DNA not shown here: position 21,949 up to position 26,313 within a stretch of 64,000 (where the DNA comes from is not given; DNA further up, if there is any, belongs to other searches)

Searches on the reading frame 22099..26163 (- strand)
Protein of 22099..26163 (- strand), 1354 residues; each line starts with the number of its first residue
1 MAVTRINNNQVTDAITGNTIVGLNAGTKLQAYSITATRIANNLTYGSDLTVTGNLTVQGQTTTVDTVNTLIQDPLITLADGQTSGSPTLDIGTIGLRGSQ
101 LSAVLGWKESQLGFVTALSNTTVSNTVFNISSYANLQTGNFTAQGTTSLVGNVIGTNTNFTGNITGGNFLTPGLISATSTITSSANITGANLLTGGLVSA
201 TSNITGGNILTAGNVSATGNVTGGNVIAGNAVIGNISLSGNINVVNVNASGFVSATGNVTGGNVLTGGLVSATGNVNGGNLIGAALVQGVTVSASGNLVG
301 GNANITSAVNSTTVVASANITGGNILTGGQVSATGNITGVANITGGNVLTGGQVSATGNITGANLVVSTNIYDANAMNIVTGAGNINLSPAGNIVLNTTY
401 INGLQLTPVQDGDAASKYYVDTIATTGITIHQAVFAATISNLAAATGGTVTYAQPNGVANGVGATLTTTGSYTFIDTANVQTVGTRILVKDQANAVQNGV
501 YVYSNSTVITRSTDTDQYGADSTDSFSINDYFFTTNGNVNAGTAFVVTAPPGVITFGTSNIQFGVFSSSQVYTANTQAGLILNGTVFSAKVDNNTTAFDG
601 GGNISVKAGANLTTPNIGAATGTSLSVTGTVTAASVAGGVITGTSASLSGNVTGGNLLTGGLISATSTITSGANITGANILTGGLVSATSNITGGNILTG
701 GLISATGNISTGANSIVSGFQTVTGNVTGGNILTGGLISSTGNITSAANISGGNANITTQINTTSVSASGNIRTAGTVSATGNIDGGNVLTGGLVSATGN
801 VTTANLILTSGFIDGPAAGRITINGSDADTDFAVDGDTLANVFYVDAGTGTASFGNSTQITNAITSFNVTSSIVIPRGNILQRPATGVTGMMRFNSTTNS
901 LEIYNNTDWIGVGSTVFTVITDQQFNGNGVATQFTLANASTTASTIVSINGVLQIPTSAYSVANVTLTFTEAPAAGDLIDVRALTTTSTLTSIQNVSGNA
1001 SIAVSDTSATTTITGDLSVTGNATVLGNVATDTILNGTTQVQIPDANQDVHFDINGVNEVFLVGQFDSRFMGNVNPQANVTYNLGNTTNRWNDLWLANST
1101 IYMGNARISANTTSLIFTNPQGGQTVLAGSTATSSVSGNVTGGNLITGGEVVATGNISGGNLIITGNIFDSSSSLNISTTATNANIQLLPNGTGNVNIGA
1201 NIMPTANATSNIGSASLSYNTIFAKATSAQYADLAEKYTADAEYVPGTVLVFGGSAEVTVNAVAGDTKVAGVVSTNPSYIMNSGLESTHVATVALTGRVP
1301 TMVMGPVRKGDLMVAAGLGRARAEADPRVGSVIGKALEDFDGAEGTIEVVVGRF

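Call 11: search_protein_families(library=pfam, proteins=[window:22099-26163:-], max_evalue=0.001)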
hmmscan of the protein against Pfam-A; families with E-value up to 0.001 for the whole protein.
window:22099-26163:- (1354 aa): 0 families

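Call 42: search_protein_families(library=phrogs, proteins=[window:22099-26163:-], max_evalue=0.001)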
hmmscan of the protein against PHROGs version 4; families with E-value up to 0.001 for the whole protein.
window:22099-26163:- (1354 aa): 2 families
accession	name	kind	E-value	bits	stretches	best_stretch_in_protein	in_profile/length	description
phrog_22593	-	unknown function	1.1e-11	45.5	1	1199-1320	244-367/400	-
phrog_19602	-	tail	1.2e-05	25.3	1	1203-1337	351-492/504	tail fiber protein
